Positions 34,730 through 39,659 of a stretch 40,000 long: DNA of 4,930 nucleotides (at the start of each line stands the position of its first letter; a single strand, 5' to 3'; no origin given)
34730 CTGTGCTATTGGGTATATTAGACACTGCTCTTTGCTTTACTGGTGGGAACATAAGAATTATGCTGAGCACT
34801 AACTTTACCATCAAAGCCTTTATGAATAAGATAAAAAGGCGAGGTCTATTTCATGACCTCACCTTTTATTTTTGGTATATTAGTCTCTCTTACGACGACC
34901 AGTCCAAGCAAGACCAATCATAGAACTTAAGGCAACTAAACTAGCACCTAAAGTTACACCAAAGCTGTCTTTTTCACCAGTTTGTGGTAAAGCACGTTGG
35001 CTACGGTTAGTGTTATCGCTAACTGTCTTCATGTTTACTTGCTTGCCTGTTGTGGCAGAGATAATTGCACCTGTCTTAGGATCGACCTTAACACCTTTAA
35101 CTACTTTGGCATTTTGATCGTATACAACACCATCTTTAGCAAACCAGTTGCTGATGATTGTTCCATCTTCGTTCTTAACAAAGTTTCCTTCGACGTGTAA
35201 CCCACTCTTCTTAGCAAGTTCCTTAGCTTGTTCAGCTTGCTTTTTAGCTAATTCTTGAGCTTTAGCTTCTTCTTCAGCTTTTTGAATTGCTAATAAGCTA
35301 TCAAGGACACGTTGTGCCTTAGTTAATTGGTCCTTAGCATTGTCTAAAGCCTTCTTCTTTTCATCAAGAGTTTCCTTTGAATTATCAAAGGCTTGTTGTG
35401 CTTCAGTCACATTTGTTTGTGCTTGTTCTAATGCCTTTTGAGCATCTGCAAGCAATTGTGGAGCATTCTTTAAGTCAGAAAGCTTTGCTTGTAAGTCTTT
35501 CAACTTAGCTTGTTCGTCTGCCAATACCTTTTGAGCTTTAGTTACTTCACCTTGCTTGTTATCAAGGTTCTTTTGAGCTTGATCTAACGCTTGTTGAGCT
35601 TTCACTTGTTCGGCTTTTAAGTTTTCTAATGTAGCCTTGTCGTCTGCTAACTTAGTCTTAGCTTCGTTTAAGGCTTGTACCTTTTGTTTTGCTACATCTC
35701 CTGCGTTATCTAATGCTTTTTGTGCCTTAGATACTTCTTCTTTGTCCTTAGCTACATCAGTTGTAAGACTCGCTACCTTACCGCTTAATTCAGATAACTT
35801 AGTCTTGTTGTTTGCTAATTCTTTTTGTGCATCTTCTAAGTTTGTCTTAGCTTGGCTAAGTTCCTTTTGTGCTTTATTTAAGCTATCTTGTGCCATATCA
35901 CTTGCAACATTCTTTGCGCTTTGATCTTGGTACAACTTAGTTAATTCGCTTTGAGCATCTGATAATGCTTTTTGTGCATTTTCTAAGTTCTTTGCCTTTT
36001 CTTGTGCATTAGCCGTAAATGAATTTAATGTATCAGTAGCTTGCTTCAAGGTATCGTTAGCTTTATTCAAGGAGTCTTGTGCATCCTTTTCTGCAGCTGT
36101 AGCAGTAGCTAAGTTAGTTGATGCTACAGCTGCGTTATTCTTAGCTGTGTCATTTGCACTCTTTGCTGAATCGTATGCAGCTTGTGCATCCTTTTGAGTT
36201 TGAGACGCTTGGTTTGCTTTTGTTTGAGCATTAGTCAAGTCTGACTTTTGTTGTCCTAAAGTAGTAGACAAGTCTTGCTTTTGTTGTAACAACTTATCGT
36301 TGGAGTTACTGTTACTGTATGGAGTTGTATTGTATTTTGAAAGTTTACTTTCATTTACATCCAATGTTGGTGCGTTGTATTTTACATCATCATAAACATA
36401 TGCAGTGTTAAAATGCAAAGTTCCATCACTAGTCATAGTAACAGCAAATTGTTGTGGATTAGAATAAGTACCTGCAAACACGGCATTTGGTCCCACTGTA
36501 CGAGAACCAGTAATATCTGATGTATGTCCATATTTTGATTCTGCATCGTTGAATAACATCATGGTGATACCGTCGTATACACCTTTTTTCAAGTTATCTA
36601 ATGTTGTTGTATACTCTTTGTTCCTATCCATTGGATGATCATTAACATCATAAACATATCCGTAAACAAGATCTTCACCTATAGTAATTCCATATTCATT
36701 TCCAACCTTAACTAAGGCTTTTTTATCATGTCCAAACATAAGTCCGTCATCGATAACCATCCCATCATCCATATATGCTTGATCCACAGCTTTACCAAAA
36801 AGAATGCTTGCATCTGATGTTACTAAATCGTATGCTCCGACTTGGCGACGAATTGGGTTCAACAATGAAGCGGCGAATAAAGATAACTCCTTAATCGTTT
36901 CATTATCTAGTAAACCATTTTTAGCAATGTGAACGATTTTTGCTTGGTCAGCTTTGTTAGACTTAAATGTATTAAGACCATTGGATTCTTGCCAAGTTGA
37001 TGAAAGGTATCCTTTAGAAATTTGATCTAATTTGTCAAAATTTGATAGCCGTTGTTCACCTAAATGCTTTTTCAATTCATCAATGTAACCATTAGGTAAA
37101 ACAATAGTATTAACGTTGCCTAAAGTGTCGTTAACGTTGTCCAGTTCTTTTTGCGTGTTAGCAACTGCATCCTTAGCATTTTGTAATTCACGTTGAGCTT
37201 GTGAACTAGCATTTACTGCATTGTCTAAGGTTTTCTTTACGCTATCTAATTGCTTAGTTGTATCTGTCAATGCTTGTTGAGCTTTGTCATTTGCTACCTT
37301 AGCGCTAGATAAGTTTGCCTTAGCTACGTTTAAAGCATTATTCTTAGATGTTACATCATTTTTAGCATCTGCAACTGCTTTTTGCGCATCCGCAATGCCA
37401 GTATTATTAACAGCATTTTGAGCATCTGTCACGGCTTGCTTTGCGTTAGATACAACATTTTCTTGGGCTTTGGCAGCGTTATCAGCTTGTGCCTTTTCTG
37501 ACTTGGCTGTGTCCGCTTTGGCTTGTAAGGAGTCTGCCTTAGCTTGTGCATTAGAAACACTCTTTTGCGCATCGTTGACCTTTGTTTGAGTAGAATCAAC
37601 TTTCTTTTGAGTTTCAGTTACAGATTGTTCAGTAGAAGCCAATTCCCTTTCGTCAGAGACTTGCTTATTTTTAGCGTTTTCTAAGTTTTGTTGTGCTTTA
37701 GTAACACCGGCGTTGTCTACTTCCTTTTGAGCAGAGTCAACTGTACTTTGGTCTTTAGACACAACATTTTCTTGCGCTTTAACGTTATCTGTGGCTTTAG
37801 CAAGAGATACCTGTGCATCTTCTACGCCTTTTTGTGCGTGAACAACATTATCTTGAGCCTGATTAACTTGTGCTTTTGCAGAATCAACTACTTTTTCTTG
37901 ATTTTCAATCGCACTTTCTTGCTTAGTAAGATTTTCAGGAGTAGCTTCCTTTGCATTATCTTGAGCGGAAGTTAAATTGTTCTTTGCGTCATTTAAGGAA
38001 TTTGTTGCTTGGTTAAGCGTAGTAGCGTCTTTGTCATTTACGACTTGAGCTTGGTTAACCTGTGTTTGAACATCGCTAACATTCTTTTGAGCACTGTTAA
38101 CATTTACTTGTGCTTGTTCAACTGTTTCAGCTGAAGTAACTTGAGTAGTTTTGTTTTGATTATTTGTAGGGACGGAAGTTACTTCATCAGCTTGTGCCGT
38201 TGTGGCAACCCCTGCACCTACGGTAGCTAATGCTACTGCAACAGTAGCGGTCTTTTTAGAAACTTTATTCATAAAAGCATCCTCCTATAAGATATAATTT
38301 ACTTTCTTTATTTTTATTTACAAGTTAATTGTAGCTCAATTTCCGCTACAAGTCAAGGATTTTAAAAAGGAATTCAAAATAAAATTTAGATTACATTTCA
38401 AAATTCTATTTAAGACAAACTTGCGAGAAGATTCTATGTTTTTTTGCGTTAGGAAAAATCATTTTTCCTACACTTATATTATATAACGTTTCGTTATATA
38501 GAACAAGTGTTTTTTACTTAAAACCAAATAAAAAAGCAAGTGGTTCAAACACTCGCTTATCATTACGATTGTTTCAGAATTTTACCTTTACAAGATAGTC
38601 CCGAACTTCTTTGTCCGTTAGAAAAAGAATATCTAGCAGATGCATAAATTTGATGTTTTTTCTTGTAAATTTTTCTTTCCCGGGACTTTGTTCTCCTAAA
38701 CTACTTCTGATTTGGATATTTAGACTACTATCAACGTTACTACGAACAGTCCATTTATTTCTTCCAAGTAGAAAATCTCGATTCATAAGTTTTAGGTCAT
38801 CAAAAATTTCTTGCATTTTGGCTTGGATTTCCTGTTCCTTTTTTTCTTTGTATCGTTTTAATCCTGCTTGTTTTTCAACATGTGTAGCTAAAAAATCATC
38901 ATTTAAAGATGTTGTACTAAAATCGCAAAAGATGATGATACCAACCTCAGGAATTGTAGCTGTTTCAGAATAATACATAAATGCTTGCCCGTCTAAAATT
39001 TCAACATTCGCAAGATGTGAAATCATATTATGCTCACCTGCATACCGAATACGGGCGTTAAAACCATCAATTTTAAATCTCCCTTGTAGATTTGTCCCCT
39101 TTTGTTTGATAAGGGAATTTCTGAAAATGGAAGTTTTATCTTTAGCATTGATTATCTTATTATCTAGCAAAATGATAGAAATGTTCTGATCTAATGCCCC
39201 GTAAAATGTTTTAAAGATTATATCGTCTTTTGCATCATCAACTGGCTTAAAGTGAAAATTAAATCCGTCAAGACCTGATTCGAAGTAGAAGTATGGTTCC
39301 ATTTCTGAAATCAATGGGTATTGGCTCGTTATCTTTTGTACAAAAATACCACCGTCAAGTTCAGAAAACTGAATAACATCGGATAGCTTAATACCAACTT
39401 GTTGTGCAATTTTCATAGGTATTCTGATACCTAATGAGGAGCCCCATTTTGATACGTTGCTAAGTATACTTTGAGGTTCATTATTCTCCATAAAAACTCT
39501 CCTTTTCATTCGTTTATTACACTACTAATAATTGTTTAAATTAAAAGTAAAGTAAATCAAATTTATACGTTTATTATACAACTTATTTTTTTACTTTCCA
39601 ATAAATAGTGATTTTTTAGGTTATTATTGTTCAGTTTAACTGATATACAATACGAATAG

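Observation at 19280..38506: Three unrelated operons share one promoter design with the identical palindrome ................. in the 17-nt spacer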

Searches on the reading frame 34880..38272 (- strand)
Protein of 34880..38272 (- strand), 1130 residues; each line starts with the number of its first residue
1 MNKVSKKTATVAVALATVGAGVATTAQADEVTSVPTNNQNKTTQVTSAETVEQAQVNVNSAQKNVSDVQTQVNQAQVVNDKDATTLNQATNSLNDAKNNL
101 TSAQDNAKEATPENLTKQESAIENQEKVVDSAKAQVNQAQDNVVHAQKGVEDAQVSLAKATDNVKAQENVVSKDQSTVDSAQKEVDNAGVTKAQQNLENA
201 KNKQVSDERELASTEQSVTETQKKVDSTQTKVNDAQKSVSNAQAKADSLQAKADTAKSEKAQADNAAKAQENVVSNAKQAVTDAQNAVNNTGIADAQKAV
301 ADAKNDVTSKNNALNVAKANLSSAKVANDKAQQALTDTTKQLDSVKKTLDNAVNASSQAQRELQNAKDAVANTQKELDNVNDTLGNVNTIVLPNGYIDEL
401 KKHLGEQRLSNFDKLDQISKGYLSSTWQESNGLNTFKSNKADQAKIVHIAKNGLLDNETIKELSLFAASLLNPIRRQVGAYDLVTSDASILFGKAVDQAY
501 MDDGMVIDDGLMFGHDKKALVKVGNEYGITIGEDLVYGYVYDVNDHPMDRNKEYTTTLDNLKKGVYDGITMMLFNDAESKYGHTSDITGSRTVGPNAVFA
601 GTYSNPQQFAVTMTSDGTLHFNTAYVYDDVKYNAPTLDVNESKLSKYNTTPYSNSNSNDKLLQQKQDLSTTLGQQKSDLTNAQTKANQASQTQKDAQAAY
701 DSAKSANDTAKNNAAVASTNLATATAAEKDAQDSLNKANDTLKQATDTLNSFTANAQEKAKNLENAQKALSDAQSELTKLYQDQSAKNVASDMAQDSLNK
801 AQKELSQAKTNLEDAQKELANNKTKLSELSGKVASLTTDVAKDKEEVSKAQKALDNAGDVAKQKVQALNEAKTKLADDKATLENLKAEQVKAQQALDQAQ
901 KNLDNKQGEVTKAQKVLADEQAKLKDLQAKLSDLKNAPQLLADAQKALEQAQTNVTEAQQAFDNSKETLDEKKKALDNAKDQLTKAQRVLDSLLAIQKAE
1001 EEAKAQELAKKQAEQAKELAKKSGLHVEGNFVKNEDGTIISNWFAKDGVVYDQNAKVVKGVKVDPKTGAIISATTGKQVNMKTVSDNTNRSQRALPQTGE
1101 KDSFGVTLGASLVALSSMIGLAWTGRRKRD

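Call 8: search_protein_families(library=pfam, proteins=[window:34880-38272:-])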
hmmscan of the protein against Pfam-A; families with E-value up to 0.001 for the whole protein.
window:34880-38272:- (1130 aa): 1 family
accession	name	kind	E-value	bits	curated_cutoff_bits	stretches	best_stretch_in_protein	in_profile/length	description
PF05335.18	DUF745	-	0.00061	20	33.3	1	297-384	68-155/183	Protein of unknown function (DUF745)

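Call 16: search_protein_families(library=padloc, proteins=[window:34880-38272:-])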
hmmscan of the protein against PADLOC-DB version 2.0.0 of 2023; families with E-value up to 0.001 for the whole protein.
window:34880-38272:- (1130 aa): 3 families
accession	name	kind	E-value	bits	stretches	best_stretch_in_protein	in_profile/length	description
PDLC00553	JetC2|JetC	-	1.4e-09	34.4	1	46-372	278-590/1361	DUF3584 domain; MukB-like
PDLC00582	JetC3|JetC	-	3.1e-07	26.6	1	51-478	772-1195/1472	DUF3584 domain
PDLC00551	JetC2|JetC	-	0.00026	17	0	162-452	306-594/1365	DUF3584 domain; MukB-like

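Call 100: search_protein_families(library=ncbifam, proteins=[window:34880-38272:-], max_evalue=0.001)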
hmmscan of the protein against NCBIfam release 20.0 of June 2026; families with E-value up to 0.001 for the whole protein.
window:34880-38272:- (1130 aa): 7 families
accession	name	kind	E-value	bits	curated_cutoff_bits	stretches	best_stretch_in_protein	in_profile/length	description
TIGR04320.1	Surf_Exclu_PgrA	domain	8.7e-77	258.8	70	4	363-764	2-360/360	SEC10/PgrA surface exclusion domain-containing protein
TIGR02168.1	SMC_prok_B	equivalog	1.5e-15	56.1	567.35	3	761-1089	232-559/1181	chromosome segregation protein SMC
TIGR02169.1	SMC_prok_A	equivalog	3.7e-10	38.2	729.4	1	726-1011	231-514/1165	chromosome segregation protein SMC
NF038350.1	taxis_HmpF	equivalog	3.5e-09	35.6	200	2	756-938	129-311/553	pilus motility taxis protein HmpF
NF045487.1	ASRP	equivalog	5.8e-09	35.1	300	0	843-1010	119-287/593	archaea-specific SMC-related protein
NF041035.1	Rad50_Halo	equivalog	2e-06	26.5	1000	1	658-1016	253-626/883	DNA double-strand break repair ATPase Rad50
NF041034.1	Rad50_Sulf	equivalog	0.00076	17.4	1000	1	36-412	362-721/872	DNA double-strand break repair ATPase Rad50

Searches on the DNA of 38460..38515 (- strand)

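Call 31: search_dna_similar(query=window:38460-38515:-, collection=plasmids, mode=distant, max_evalue=10, max_rows=60)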
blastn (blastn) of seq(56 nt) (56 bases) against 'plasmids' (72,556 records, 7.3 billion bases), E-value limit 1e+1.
Records with a match: 7; places in all: 22; records where one place covers at least 80% of the query: 1.
Best place of each record, by identity: >=99% 4; 90-95% 1; 80-90% 1; 60-80% 1.
By first word of the organism name: Escherichia 3; Ligilactobacillus 1; Lactococcus 1; Clostridium 1; Klebsiella 1.
By predicted mobility (MOB-suite, as given by PLSDB): non-mobilizable 5; mobilizable 2.
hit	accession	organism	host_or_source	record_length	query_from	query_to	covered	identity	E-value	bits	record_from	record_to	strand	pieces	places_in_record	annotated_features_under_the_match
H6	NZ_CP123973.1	Ligilactobacillus salivarius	pure culture,pig intestine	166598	1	51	91%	86.3%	9e-8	62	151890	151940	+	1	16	none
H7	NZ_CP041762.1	Lactococcus lactis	whole organism,diary product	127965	13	55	77%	79.1%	4e+0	36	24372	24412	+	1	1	none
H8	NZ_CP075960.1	Clostridium perfringens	Meatball soup, FP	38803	26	49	43%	91.7%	4e+0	36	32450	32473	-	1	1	none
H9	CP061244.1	Escherichia coli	Homo sapiens,cell culture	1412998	7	25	34%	100.0%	4e+0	36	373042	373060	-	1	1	lysozyme inhibitor LprI family protein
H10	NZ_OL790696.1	Escherichia coli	-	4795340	7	25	34%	100.0%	4e+0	36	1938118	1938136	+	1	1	none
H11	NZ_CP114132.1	Escherichia coli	pig,gut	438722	7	25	34%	100.0%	4e+0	36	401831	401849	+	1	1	yecT: lysozyme inhibitor LprI family protein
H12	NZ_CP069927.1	Klebsiella oxytoca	Homo sapiens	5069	7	25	34%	100.0%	4e+0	36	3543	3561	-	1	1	lysozyme inhibitor LprI family protein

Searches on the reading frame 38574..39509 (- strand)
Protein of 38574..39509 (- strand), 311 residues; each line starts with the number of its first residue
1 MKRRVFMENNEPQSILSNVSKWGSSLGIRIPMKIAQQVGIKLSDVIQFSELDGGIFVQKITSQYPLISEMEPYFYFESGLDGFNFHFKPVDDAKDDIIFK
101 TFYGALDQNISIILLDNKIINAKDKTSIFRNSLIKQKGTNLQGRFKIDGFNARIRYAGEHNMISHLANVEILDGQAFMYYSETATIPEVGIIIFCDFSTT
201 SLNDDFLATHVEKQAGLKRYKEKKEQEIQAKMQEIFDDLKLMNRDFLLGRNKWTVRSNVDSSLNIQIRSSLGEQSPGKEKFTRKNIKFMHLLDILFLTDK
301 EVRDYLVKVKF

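Call 8: search_protein_families(library=pfam, proteins=[window:38574-39509:-])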
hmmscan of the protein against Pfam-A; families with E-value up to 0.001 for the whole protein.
window:38574-39509:- (311 aa): 1 family
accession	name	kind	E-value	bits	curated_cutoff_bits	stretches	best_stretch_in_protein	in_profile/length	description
PF04014.23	MazE_antitoxin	-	1.6e-06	28.4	24.7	1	19-61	1-44/48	Antidote-toxin recognition MazE, bacterial antitoxin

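Call 10: find_encoding_contigs(protein=window:38574-39509:-, flank=10000, max_places=8)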
Protein window:38574-39509:- (311 aa): 1 contig read that carries it; 1 place shown.
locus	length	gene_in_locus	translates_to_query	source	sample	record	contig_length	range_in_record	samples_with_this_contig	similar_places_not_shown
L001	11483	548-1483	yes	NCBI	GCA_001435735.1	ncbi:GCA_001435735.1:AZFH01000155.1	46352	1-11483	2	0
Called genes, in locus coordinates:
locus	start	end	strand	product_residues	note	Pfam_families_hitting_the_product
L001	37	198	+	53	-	-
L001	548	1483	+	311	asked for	PF04014:MazE_antitoxin (weak)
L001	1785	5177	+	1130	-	-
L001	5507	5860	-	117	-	-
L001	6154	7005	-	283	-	-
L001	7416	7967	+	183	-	-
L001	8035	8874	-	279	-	-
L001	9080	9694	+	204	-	-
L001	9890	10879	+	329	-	PF07751:Abi_2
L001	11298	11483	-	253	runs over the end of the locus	PF01418:HTH_6, PF01380:SIS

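Call 16: search_protein_families(library=padloc, proteins=[window:38574-39509:-])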
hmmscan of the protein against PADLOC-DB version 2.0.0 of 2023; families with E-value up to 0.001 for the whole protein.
window:38574-39509:- (311 aa): 0 families

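Call 26: search_dna_similar(query=window:38574-39509:-, collection=plasmids, mode=protein, max_evalue=0.001, max_rows=30)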
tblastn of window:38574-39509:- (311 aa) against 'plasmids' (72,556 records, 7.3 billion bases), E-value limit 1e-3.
Records with a match: 1; places in all: 1; records where one place covers at least 80% of the query: 0.
Best place of each record, by identity: <60% 1.
By first word of the organism name: Paracoccus 1.
By predicted mobility (MOB-suite, as given by PLSDB): non-mobilizable 1.
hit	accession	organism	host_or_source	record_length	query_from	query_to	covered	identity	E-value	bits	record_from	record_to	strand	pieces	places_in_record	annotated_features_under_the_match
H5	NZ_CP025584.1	Paracoccus jeotgali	-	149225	11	70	19%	35.0%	6e-4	49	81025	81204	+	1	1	AbrB/MazE/SpoVT family DNA-binding domain-containing protein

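Call 59: search_protein_families(library=phrogs, proteins=[window:38574-39509:-], max_evalue=0.1)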
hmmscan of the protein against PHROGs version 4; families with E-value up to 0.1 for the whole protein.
window:38574-39509:- (311 aa): 1 family
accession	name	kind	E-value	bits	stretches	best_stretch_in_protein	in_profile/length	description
phrog_4324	-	unknown function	0.0013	19.9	1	18-66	5-53/89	-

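Call 100: search_protein_families(library=ncbifam, proteins=[window:38574-39509:-], max_evalue=0.001)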
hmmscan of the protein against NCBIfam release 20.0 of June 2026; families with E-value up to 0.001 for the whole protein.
window:38574-39509:- (311 aa): 0 families
